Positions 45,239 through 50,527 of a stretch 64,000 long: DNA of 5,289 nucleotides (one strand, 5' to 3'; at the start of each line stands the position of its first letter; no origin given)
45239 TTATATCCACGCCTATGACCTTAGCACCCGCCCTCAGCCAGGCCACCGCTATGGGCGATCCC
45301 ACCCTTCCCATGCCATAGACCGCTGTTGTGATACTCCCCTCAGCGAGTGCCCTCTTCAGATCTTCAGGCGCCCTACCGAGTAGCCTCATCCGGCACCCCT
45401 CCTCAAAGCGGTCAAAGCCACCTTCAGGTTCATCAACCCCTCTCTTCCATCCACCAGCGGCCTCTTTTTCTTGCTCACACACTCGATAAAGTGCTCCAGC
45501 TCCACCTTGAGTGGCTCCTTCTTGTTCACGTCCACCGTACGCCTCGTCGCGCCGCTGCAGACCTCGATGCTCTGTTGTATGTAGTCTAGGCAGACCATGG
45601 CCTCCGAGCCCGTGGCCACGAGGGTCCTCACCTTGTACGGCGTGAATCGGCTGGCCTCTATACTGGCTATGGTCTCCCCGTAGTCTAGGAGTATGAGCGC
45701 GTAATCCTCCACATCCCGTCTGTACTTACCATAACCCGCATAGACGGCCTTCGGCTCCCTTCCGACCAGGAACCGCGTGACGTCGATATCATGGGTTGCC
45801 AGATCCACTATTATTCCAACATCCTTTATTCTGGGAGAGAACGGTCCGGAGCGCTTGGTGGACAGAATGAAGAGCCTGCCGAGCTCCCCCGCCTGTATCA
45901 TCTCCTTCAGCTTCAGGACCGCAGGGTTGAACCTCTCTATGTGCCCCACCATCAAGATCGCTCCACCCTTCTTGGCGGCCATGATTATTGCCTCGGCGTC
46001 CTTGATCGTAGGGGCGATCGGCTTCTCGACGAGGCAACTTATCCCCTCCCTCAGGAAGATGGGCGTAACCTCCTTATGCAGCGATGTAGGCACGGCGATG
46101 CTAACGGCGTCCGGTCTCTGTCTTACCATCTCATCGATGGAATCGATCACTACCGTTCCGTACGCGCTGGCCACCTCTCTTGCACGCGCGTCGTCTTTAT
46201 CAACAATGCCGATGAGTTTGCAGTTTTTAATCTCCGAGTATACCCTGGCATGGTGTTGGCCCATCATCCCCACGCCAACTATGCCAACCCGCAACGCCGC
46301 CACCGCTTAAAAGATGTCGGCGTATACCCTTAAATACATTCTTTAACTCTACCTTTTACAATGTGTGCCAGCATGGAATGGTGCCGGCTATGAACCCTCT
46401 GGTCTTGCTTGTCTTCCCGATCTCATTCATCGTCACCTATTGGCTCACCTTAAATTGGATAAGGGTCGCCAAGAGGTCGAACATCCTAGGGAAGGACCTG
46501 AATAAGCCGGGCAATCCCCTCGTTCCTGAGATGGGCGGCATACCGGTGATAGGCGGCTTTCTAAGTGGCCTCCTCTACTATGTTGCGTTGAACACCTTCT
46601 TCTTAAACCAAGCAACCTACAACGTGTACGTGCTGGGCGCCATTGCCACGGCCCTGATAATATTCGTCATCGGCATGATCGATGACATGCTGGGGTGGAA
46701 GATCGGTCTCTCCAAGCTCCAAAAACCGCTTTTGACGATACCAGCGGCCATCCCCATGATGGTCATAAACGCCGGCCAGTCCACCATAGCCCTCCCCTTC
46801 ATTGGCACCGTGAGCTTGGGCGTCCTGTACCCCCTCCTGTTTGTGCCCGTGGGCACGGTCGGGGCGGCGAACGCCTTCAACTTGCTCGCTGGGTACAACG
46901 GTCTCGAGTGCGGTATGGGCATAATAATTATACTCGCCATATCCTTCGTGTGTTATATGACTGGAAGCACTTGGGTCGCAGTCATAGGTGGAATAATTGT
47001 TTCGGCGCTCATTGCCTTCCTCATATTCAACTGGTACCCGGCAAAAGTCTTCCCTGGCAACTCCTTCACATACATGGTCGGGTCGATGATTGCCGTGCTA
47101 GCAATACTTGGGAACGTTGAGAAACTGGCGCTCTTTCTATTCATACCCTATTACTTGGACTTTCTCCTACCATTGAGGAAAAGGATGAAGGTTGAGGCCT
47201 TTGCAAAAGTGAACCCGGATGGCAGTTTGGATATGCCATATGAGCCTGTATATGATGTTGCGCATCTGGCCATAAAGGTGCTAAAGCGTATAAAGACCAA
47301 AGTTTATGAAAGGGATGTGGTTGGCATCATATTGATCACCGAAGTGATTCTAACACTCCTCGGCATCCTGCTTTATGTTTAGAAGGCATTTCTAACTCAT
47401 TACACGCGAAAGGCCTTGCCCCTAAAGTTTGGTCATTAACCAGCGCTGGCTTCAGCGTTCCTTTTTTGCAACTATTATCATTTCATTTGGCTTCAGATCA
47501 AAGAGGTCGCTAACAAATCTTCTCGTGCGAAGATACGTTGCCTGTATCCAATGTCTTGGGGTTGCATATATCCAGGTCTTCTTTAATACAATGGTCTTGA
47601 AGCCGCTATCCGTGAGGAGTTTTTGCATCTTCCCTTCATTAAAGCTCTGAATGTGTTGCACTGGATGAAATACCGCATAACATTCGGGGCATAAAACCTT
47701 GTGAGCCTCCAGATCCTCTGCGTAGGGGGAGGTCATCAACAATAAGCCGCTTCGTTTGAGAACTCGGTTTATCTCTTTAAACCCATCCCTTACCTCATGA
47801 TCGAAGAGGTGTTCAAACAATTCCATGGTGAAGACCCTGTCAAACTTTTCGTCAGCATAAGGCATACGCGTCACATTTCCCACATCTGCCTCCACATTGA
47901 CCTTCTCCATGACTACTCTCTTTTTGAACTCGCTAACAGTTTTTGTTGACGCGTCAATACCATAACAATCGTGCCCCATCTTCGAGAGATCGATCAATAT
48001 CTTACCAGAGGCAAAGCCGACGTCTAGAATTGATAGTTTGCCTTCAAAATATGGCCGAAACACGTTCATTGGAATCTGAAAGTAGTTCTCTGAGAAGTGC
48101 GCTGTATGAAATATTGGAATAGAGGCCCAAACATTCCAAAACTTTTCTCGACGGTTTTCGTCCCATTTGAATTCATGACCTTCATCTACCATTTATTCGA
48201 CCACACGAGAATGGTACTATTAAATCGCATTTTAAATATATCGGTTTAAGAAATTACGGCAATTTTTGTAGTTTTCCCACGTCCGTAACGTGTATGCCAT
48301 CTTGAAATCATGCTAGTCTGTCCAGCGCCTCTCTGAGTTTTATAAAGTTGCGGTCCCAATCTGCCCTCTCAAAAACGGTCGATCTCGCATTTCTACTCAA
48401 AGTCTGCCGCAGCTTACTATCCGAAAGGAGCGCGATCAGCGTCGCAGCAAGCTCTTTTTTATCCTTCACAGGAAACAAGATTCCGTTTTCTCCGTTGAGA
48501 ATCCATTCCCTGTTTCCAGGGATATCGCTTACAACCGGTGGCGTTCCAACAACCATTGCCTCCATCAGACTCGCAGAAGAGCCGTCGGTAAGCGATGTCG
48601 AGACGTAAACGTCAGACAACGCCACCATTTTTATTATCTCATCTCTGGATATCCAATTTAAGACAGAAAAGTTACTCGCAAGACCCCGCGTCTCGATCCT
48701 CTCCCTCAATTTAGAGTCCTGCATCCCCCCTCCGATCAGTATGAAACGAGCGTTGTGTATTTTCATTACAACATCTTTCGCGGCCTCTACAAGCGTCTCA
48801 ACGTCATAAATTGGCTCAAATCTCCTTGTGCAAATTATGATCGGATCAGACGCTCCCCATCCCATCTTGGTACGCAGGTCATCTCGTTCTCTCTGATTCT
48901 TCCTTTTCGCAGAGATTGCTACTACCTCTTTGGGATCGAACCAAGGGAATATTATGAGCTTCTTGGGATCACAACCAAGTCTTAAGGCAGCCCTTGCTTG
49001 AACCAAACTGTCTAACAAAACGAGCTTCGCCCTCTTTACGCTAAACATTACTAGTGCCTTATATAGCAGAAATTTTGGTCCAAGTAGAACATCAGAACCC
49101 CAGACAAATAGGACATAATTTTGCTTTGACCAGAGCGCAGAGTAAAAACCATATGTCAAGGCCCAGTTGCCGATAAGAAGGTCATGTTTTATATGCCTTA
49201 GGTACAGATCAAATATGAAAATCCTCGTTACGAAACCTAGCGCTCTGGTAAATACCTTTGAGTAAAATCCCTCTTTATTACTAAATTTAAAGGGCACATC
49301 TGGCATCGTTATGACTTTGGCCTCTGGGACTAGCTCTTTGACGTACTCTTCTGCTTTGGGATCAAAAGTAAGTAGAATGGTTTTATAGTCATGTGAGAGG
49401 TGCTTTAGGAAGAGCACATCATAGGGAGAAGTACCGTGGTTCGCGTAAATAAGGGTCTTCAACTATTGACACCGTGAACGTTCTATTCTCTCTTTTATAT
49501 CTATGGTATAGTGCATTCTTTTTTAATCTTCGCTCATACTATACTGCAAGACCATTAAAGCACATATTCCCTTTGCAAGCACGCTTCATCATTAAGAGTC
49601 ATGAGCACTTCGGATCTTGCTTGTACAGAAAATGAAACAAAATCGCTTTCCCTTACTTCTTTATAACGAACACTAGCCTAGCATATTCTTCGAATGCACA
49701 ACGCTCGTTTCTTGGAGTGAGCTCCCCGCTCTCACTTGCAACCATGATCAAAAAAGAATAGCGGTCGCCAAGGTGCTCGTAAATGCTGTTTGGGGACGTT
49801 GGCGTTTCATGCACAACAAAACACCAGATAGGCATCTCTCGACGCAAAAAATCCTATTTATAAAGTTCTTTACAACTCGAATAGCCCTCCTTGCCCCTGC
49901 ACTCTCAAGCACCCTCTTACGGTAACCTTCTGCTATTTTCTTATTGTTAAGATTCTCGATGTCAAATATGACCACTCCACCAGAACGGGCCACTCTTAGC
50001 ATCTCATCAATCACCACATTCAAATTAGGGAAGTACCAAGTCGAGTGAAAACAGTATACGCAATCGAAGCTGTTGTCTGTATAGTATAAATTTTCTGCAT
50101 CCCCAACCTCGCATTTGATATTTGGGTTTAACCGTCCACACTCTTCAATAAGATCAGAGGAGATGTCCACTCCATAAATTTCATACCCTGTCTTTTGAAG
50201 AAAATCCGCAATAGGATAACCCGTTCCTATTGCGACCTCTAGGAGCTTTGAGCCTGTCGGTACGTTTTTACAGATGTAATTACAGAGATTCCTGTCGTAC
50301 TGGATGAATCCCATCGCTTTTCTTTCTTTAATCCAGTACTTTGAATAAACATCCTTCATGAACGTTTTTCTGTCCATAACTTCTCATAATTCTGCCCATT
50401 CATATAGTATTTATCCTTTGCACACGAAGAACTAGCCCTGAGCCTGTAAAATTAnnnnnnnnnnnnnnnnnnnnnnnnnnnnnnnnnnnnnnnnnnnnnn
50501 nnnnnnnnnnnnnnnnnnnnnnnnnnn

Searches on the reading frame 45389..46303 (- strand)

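Call 40: search_protein_families(library=pfam, proteins=[window:45389-46303:-], max_evalue=0.00001)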
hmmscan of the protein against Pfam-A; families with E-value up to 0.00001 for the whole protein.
window:45389-46303:- (305 aa): 3 families
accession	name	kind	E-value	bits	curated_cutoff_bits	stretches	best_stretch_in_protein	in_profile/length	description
PF01408.29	GFO_IDH_MocA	-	2.7e-29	102.7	24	1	4-121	1-120/120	Oxidoreductase family, NAD-binding Rossmann fold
PF22725.1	GFO_IDH_MocA_C3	-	2.2e-18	66.9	27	1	130-236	2-122/124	GFO/IDH/MocA C-terminal domain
PF02894.22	GFO_IDH_MocA_C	-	5.6e-14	52.9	22.9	1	133-296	1-203/218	Oxidoreductase family, C-terminal alpha/beta domain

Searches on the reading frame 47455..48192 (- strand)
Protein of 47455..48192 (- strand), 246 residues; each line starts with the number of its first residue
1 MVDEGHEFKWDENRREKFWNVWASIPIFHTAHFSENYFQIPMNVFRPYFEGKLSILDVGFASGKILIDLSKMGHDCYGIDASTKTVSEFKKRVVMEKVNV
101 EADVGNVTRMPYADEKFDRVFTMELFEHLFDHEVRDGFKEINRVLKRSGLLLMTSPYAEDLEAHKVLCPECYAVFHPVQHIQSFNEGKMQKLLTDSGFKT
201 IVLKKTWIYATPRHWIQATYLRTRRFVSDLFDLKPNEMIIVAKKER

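Call 40: search_protein_families(library=pfam, proteins=[window:47455-48192:-], max_evalue=0.00001)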
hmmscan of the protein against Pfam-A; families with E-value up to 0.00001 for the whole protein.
window:47455-48192:- (246 aa): 6 families
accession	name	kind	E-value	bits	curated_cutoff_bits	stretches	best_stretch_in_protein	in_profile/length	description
PF08241.18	Methyltransf_11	-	7.4e-19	68.6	21.2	1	56-152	1-94/95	Methyltransferase domain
PF13649.12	Methyltransf_25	-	3.8e-18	66.4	27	1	55-149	1-97/97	Methyltransferase domain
PF13847.12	Methyltransf_31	-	9.9e-13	48.4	27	1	52-162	4-119/145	Methyltransferase domain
PF13489.12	Methyltransf_23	-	2.8e-11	43.9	27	1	45-200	16-161/164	Methyltransferase domain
PF02353.26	CMAS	-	2.3e-06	27.6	27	1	54-156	65-167/273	Mycolic acid cyclopropane synthetase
PF08242.18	Methyltransf_12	-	4.9e-06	27.6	30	0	56-151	1-98/98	Methyltransferase domain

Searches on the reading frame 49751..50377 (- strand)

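Call 40: search_protein_families(library=pfam, proteins=[window:49751-50377:-], max_evalue=0.00001)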
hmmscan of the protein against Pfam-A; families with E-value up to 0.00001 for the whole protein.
window:49751-50377:- (209 aa): 7 families
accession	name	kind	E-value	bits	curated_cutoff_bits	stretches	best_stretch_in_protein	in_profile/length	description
PF08241.18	Methyltransf_11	-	4.6e-19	69.3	21.2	1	46-138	1-95/95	Methyltransferase domain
PF13649.12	Methyltransf_25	-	4.5e-16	59.7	27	1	46-134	2-97/97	Methyltransferase domain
PF13847.12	Methyltransf_31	-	5e-11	42.9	27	1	42-142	4-113/145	Methyltransferase domain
PF13489.12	Methyltransf_23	-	7.3e-10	39.3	27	1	39-140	20-118/164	Methyltransferase domain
PF01209.24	Ubie_methyltran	-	3.1e-08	33.7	20.1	1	35-149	41-163/233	ubiE/COQ5 methyltransferase family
PF08242.18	Methyltransf_12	-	9.1e-08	33.2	30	1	46-136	1-98/98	Methyltransferase domain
PF07021.18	MetW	-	2.1e-07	31.2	21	1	33-133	5-105/193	Methionine biosynthesis protein MetW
